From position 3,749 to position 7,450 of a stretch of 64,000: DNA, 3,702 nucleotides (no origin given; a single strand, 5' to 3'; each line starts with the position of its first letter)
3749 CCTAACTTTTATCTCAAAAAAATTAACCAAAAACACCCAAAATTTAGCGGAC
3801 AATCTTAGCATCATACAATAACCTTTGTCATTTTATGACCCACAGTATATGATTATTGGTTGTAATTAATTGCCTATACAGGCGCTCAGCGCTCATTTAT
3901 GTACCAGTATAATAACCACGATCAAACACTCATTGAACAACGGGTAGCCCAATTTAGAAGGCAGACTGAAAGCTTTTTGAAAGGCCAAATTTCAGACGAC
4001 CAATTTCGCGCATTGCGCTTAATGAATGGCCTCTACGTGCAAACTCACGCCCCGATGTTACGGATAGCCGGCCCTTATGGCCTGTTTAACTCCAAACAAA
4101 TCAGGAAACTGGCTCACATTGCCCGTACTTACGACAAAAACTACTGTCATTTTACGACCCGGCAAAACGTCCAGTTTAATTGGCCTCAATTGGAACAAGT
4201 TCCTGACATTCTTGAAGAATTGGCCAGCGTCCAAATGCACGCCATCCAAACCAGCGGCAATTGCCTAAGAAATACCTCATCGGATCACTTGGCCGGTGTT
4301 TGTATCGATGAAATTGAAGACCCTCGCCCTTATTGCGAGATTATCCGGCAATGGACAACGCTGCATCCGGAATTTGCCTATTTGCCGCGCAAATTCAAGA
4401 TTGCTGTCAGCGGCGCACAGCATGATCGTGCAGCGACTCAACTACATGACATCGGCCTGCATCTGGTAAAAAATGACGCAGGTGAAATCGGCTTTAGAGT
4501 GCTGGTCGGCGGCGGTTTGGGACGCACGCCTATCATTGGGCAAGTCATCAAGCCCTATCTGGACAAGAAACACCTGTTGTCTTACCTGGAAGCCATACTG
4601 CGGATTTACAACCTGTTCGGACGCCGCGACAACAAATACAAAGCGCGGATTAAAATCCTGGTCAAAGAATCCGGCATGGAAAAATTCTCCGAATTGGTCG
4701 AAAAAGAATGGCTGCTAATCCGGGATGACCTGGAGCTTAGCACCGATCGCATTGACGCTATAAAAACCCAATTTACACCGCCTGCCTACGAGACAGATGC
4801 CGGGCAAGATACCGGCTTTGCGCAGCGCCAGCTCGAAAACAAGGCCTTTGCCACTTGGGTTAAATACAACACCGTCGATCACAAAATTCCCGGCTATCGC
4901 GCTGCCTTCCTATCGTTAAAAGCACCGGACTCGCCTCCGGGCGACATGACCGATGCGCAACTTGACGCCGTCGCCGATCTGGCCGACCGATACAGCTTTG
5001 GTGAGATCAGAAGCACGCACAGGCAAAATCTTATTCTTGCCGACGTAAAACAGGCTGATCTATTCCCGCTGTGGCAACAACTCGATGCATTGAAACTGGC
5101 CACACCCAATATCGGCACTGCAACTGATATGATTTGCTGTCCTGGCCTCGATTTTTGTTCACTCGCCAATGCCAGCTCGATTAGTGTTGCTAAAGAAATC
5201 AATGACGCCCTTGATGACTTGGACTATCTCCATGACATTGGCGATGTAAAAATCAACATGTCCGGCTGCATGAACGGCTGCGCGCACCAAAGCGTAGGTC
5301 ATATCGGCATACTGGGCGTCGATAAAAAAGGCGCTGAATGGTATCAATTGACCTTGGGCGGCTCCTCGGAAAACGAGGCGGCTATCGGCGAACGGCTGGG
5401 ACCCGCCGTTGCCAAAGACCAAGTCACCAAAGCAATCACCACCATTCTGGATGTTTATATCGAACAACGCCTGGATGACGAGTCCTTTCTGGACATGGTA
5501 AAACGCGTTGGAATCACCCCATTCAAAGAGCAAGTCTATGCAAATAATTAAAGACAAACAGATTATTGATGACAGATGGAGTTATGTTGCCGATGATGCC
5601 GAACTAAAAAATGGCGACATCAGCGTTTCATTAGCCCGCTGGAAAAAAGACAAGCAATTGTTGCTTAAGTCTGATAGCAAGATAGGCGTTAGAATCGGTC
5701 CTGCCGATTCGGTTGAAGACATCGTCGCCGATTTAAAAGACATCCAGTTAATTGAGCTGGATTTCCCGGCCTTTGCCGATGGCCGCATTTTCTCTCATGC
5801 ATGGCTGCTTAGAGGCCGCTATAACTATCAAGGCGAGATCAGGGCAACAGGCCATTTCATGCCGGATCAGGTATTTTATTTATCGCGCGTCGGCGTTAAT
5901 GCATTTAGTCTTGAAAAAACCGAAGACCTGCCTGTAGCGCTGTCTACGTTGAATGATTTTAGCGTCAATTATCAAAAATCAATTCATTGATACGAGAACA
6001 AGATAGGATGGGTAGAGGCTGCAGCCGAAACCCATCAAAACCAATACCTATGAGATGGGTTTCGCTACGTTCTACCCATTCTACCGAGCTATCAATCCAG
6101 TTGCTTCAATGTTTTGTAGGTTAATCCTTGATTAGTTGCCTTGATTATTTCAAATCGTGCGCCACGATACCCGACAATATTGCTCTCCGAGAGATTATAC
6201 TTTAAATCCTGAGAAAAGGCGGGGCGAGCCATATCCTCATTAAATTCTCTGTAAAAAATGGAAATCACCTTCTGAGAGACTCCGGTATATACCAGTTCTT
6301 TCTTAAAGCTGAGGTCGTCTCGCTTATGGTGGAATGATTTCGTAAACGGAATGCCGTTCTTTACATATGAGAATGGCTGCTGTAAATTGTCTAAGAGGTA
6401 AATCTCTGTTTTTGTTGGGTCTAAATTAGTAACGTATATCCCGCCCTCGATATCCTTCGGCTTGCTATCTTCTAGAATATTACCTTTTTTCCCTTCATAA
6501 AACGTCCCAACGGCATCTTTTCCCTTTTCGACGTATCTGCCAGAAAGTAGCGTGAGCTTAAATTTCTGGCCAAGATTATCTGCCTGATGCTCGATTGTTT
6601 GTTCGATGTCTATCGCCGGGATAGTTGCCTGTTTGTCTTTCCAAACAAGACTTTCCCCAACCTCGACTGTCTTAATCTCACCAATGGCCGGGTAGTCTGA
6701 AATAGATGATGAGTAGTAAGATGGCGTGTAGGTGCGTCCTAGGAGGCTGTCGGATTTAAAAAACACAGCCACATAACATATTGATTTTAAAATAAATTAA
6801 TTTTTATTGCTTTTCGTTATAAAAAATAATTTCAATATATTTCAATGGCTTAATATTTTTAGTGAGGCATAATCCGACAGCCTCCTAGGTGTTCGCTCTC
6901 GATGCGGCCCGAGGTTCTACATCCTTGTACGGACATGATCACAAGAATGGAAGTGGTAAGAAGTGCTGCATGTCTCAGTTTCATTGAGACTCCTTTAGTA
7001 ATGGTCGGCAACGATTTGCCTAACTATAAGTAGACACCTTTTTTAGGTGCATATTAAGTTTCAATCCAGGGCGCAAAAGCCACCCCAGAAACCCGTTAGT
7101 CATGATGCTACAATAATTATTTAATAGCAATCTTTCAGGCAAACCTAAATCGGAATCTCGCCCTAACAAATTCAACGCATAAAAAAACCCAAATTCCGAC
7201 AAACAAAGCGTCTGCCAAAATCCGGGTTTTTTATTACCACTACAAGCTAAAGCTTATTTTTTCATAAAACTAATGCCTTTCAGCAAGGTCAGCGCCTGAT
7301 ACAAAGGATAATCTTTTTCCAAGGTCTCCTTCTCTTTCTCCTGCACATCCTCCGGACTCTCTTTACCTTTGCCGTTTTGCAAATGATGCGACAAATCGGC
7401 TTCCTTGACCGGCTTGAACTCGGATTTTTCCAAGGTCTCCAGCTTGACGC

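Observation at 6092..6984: Lipoprotein gene split by a 144-bp TA-flanked inverted-repeat element; in-silico excision restores one ORF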

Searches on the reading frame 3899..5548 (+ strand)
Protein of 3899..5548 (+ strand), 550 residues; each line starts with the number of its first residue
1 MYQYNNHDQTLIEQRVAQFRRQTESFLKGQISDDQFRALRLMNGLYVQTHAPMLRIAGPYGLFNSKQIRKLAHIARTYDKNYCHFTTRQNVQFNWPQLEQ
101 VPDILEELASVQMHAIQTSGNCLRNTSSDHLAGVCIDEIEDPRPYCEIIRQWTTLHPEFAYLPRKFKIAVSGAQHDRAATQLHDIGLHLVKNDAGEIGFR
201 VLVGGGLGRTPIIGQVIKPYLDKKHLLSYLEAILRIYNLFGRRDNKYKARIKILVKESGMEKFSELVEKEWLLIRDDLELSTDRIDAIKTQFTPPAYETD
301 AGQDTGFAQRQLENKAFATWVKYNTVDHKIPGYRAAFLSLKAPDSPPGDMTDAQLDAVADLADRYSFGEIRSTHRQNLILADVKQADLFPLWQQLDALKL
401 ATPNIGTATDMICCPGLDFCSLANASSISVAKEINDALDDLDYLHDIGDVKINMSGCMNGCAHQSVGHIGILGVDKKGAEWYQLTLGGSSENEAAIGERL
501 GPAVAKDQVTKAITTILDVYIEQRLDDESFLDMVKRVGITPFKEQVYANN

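Call 62: find_homologous_proteins(query=window:3899-5548:+, max_evalue=1e-100)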
Query window:3899-5548:+ (550 aa): 8000 proteins with E <= 1e-100 among 8000 candidates; the best 120 are listed.
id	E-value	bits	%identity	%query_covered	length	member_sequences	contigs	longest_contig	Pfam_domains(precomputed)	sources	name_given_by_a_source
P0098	0.0e+0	1269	100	100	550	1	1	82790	PF01077.28,PF03460.23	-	-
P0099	0.0e+0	1224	96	100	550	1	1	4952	PF01077.28,PF03460.23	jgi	-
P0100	0.0e+0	1214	95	100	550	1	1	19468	PF01077.28,PF03460.23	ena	-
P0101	0.0e+0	1207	95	100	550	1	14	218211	PF01077.28,PF03460.23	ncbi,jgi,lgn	-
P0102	0.0e+0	1207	94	100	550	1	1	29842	PF01077.28,PF03460.23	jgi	-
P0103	0.0e+0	1206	94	100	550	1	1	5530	PF01077.28,PF03460.23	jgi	-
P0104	0.0e+0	1205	94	100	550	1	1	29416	PF01077.28,PF03460.23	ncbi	-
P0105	0.0e+0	1205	94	100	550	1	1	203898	PF01077.28,PF03460.23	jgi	-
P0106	0.0e+0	1205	94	100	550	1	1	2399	PF01077.28,PF03460.23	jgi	-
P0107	0.0e+0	1204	94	100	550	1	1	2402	PF01077.28,PF03460.23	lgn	-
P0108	0.0e+0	1203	94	100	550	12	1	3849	PF01077.28,PF03460.23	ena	-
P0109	0.0e+0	1203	94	100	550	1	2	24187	PF01077.28,PF03460.23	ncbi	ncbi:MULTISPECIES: nitrite/sulfite reductase [Methylobacter]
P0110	0.0e+0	1203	94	100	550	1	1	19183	PF01077.28,PF03460.23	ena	-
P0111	0.0e+0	1202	94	100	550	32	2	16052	PF01077.28,PF03460.23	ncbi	ncbi:MAG: nitrite/sulfite reductase [Methylobacter sp.]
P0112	0.0e+0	1198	94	100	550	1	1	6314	PF01077.28,PF03460.23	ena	-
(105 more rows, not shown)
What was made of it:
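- On IS1182-family-derived element: The window is from Methylobacter (call 62).
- Host: the window is from Methylobacter (CysI 93-96% identical; call 62).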

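Call 63: find_encoding_contigs(protein=P0101, flank=6000, max_places=3)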
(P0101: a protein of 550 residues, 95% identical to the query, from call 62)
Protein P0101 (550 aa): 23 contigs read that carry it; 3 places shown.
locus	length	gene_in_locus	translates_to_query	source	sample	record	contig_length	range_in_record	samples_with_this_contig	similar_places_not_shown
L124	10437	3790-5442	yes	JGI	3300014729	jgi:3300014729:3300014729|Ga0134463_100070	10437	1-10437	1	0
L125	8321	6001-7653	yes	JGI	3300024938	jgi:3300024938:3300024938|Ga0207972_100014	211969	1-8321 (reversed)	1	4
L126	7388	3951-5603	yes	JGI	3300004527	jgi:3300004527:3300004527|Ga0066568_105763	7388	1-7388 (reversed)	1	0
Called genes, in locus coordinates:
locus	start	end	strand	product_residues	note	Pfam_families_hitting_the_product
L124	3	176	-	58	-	?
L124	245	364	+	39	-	-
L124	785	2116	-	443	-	PF07690:MFS_1, PF13000:Acatn, PF07690:MFS_1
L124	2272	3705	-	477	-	PF03600:CitMHS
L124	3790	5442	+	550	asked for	PF03460:NIR_SIR_ferr, PF01077:NIR_SIR, PF03460:NIR_SIR_ferr, PF01077:NIR_SIR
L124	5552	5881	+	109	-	PF06073:DUF934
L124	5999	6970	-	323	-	PF01548:DEDD_Tnp_IS110, PF02371:Transposase_20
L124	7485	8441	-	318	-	PF13511:DUF4124 (weak), PF01551:Peptidase_M23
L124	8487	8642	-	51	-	-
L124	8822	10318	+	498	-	PF20154:LNT_N, PF00795:CN_hydrolase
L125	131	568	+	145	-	-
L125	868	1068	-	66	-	PF01197:Ribosomal_L31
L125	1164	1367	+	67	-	-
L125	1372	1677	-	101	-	PF01609:DDE_Tnp_1, PF13359:DDE_Tnp_4 (faint), PF13586:DDE_Tnp_1_2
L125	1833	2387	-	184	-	-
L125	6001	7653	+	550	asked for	PF03460:NIR_SIR_ferr, PF01077:NIR_SIR, PF03460:NIR_SIR_ferr, PF01077:NIR_SIR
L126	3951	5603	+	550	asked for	PF03460:NIR_SIR_ferr, PF01077:NIR_SIR, PF03460:NIR_SIR_ferr, PF01077:NIR_SIR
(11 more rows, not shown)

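Call 64: find_encoding_contigs(protein=P0100, flank=6000, max_places=2)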
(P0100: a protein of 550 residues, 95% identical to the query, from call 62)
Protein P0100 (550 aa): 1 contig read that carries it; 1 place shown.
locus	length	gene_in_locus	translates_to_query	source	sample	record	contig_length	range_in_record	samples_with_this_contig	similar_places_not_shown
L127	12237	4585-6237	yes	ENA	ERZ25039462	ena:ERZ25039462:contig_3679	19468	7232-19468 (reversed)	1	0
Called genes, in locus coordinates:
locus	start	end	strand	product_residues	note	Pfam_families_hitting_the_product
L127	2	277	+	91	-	?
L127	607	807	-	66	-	PF01197:Ribosomal_L31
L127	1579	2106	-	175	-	PF07690:MFS_1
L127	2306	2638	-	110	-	-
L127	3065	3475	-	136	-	PF03600:CitMHS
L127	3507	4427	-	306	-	PF03600:CitMHS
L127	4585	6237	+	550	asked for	PF03460:NIR_SIR_ferr, PF01077:NIR_SIR, PF03460:NIR_SIR_ferr, PF01077:NIR_SIR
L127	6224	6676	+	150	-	PF06073:DUF934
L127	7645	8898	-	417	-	PF22694:CtpB_N-like, PF00595:PDZ, PF13180:PDZ_2, PF17820:PDZ_6, PF03572:Peptidase_S41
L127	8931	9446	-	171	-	PF01551:Peptidase_M23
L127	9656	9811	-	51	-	-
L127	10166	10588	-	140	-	PF01676:Metalloenzyme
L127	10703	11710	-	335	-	PF01676:Metalloenzyme, PF06415:iPGM_N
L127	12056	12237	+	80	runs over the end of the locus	PF01022:HTH_5, PF12840:HTH_20 (weak)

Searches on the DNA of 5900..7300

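Call 30: search_rna_families(source=window, start=5900, end=7300, threshold=evalue, max_evalue=1)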
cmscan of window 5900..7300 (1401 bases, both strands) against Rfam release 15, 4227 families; matches with E-value up to 1: 2.
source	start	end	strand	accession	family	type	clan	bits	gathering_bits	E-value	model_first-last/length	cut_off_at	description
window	6738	6889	-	RF04128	MIR8562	Gene; miRNA;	-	23.7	211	0.091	1-242/242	no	MIR8562 microRNA precursor family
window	6702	6756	+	RF01134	sR30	Gene; snRNA; snoRNA; CD-box;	-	14.6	38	0.91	1-57/57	no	Small nucleolar RNA sR30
